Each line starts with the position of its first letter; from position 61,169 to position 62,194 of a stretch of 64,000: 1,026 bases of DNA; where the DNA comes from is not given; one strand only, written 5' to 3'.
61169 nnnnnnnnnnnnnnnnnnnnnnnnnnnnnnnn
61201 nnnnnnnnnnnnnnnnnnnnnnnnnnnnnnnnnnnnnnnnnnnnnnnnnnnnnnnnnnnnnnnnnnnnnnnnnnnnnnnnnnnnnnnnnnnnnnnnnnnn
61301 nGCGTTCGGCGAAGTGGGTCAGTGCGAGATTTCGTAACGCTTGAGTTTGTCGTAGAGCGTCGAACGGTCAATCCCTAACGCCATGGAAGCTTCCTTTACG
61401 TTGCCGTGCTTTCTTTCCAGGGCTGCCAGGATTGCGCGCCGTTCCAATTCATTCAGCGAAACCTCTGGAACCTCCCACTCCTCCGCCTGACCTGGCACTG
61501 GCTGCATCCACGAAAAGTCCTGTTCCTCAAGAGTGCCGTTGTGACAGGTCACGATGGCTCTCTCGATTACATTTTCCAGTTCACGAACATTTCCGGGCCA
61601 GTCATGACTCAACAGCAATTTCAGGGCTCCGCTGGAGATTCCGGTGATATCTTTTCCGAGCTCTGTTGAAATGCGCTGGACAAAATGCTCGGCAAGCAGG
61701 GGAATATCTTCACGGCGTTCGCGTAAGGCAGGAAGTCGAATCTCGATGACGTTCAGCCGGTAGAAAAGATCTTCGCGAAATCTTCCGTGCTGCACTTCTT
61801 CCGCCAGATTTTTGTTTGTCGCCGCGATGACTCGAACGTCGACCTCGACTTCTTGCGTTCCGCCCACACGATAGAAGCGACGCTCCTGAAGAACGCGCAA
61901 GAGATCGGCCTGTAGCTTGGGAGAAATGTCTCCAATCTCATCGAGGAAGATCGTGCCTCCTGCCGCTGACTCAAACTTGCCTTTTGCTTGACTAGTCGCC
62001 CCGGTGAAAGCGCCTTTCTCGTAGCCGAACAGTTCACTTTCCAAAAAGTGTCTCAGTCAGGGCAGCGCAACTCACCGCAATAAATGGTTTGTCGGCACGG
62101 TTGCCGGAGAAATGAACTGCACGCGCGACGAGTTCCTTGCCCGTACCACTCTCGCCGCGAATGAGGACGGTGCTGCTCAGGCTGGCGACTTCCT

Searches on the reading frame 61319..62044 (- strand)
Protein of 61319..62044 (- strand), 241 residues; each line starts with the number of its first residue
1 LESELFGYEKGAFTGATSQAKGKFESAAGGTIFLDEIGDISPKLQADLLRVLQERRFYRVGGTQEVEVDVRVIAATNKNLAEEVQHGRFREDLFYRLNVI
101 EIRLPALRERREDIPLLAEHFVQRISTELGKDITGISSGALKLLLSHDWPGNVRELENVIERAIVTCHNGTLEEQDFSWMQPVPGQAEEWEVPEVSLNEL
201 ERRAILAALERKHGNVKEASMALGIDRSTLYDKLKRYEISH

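Call 101: search_protein_families(library=pfam, proteins=[window:61319-62044:-], max_evalue=0.00001)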
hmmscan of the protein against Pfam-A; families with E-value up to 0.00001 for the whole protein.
window:61319-62044:- (241 aa): 5 families
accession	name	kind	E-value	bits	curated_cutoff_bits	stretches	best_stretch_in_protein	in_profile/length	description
PF00158.32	Sigma54_activat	-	8.7e-47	159.4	20.2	1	1-102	66-167/168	Sigma-54 interaction domain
PF25601.1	AAA_lid_14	-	1.4e-27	95.7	27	1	108-177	1-70/87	AAA+ ATPase lid domain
PF02954.25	HTH_8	-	3.1e-13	49.6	22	1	197-237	2-42/42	Bacterial regulatory protein, Fis family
PF14532.12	Sigma54_activ_2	-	4.1e-11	43.7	25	1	22-107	63-138/138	Sigma-54 interaction domain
PF07728.20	AAA_5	-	3.7e-06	27.4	22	0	21-79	65-124/139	AAA domain (dynein-related subfamily)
